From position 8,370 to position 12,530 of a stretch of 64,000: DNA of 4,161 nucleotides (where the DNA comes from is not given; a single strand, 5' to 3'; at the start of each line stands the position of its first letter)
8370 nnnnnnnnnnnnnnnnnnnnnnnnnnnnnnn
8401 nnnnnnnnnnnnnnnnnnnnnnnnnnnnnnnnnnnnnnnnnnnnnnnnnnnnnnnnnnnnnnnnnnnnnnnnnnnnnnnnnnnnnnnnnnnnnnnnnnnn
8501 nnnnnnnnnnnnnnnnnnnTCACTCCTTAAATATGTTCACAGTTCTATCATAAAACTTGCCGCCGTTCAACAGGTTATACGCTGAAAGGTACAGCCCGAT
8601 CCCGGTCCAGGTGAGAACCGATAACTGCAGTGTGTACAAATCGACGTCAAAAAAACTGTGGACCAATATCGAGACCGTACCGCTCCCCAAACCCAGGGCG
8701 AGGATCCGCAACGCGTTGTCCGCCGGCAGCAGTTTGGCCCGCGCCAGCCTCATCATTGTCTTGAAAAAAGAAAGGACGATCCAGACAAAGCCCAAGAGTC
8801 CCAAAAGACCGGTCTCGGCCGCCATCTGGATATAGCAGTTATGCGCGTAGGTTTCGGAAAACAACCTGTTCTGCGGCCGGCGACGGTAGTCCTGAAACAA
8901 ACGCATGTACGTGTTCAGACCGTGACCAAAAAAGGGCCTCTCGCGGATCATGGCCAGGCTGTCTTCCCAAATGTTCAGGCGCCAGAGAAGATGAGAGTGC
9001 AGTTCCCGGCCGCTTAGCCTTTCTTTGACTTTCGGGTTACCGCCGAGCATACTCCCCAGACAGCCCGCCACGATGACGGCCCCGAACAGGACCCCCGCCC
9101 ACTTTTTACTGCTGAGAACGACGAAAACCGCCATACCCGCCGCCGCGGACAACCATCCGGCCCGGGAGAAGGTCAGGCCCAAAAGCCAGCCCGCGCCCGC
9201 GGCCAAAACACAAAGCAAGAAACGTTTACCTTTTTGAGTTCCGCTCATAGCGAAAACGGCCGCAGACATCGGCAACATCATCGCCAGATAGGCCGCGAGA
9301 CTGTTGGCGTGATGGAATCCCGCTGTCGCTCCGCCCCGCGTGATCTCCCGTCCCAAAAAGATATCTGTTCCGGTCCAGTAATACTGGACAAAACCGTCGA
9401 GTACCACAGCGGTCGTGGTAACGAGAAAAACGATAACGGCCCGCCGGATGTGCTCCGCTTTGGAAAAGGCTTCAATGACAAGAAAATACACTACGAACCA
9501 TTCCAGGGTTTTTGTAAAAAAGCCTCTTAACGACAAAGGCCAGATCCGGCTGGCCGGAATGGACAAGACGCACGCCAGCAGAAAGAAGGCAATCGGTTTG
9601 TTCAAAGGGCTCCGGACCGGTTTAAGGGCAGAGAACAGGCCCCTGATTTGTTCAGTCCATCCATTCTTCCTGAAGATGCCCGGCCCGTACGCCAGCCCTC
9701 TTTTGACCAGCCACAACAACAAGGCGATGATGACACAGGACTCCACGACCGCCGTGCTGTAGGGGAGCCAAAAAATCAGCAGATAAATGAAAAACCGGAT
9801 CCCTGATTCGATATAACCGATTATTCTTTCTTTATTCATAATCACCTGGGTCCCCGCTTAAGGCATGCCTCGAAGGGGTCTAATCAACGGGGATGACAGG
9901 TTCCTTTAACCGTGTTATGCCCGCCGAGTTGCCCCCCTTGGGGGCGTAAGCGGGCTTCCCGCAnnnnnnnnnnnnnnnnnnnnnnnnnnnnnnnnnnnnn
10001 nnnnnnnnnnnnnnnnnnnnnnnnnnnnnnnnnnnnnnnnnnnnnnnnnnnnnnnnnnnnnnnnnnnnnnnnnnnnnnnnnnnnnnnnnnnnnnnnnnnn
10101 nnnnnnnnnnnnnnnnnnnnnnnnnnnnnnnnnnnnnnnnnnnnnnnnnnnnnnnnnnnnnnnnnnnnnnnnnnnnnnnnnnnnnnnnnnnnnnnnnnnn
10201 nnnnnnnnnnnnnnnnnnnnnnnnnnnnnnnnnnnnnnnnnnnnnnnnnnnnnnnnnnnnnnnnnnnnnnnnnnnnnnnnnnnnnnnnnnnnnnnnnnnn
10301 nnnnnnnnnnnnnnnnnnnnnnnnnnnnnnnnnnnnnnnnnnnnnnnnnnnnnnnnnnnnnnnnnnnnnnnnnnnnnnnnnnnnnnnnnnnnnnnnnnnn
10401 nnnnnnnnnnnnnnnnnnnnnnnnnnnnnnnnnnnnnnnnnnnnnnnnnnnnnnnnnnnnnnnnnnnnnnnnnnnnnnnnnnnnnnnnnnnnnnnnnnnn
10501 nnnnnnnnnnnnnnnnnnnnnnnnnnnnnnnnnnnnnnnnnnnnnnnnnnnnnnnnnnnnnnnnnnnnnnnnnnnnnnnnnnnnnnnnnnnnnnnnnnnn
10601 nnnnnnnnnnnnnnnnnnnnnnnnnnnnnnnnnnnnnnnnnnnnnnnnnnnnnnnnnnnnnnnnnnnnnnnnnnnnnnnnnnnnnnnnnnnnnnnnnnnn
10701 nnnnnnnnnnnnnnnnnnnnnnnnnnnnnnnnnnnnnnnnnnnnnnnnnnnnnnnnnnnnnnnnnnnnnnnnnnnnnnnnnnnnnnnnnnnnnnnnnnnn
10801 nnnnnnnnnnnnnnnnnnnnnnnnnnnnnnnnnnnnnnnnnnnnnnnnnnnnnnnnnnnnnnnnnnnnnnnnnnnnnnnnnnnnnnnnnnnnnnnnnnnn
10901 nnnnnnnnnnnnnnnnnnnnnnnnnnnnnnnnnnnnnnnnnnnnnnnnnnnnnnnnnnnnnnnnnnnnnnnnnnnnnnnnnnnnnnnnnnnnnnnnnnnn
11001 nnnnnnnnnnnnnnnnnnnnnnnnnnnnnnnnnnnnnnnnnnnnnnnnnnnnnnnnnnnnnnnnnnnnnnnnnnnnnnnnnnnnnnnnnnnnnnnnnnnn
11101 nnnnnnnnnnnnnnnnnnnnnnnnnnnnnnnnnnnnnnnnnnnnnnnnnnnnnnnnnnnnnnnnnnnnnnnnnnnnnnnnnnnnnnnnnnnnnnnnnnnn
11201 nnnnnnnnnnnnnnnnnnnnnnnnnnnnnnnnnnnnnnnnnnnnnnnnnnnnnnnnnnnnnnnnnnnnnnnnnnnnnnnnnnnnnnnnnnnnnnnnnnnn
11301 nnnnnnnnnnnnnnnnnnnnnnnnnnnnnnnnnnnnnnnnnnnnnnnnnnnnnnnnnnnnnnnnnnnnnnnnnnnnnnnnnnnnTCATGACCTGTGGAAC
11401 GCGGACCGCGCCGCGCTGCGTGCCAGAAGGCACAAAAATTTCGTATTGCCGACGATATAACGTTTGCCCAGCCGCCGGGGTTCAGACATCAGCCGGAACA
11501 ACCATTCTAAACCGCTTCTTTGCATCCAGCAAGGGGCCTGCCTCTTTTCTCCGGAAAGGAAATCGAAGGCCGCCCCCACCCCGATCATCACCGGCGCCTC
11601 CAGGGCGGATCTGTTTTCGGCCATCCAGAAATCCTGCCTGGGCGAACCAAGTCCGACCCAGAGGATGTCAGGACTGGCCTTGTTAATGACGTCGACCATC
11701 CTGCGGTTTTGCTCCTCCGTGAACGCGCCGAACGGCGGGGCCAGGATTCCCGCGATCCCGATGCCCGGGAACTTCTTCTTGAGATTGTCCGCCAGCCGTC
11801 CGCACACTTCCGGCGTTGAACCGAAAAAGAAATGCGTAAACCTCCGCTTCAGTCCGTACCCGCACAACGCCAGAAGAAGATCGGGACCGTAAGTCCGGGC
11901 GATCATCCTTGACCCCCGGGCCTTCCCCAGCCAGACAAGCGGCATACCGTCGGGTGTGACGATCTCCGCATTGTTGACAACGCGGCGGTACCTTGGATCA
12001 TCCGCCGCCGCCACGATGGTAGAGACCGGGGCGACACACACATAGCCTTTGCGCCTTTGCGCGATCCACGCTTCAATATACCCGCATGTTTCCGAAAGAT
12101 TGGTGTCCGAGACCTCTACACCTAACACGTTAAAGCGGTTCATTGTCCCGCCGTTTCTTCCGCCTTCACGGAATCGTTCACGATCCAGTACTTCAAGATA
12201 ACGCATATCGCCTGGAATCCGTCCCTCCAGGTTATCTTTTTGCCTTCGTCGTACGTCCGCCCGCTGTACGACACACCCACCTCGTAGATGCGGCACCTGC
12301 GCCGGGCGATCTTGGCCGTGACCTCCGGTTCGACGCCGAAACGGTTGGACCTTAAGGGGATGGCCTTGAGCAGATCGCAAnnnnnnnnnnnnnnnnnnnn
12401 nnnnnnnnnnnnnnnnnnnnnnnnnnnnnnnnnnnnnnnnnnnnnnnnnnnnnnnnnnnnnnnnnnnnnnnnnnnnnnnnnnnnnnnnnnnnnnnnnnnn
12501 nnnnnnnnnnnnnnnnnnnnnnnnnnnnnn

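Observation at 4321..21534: Three Wzy_C-family (O-antigen ligase / O-oligosaccharyltransferase-like) proteins, two with giant hydrophilic insertions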

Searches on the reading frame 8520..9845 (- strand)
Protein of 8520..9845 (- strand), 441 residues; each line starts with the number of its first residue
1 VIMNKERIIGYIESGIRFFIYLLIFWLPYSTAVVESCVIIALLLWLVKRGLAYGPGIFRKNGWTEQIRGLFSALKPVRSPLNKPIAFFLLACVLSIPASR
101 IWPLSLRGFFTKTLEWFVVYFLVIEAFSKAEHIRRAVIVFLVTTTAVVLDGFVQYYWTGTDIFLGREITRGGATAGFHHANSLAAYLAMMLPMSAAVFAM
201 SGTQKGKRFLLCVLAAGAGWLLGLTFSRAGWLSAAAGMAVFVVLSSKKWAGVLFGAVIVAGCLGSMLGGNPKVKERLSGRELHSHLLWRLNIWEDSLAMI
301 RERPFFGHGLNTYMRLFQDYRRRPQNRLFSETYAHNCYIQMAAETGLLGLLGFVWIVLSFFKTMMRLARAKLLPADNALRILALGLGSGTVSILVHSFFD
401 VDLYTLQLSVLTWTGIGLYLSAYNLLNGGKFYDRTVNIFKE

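Call 6: search_protein_families(library=pfam, proteins=[window:8520-9845:-], max_evalue=1)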
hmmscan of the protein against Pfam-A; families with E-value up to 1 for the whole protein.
window:8520-9845:- (441 aa): 1 family
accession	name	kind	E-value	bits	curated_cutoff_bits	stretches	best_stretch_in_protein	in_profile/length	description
PF04932.20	Wzy_C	-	5.5e-23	81.8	31.7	1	217-354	5-149/149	O-Antigen ligase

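Call 7: search_protein_families(library=ncbifam, proteins=[window:8520-9845:-], max_evalue=1)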
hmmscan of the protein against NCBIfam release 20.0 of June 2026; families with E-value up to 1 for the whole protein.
window:8520-9845:- (441 aa): 2 families
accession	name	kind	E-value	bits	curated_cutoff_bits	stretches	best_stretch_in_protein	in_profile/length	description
TIGR00947.1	2A73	equivalog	3e-17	62.8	366.4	1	79-418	66-418/425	IctB family putative bicarbonate transporter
TIGR03097.1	PEP_O_lig_1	hypoth_equivalog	1.4e-14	53.8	188.1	1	109-373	101-357/408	putative O-glycosylation ligase, exosortase A system-associated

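Call 19: list_cluster_members(proteins=[P0001, window:8520-9845:-, window:19105-21534:-])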
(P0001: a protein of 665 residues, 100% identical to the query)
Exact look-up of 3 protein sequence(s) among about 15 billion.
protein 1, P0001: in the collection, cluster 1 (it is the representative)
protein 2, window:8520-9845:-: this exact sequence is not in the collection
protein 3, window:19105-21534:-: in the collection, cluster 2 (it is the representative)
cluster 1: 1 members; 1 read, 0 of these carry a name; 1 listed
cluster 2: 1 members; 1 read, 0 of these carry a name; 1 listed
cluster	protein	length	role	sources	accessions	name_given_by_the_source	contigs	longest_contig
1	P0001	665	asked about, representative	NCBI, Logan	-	-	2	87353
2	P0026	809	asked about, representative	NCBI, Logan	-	-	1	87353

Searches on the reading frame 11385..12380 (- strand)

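Call 8: search_protein_families(library=pfam, proteins=[window:11385-12380:-], max_evalue=0.001)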
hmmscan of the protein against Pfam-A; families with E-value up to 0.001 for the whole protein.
window:11385-12380:- (331 aa): 1 family
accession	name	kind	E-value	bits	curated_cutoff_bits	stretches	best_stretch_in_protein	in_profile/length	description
PF03808.19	Glyco_tran_WecG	-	3e-59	200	27.4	1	138-308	1-168/168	Glycosyl transferase WecG/TagA/CpsF family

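Call 72: search_protein_families(library=ncbifam, proteins=[window:11385-12380:-], max_evalue=1e-10)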
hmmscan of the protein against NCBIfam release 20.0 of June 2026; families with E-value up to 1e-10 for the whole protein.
window:11385-12380:- (331 aa): 4 families
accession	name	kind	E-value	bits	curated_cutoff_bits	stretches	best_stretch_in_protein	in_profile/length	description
TIGR00696.1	wecG_tagA_cpsF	superfamily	1.1e-47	162.1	69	1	134-310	2-175/178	WecB/TagA/CpsF family glycosyltransferase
NF041872.1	EPS_EpsA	equivalog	1.3e-45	155.8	500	1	82-322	17-257/265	exopolysaccharide biosynthesis glycosyltransferase EpsA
NF041710.1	UDPacetylman_taseTarA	equivalog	5.5e-31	107.9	350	1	80-309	6-232/247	N-acetylglucosaminyldiphosphoundecaprenol N-acetyl-beta-D-mannosaminyltransferase TarA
NF002980.1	PRK03692.1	equivalog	1.5e-24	86.7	323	1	82-307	3-225/240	lipopolysaccharide N-acetylmannosaminouronosyltransferase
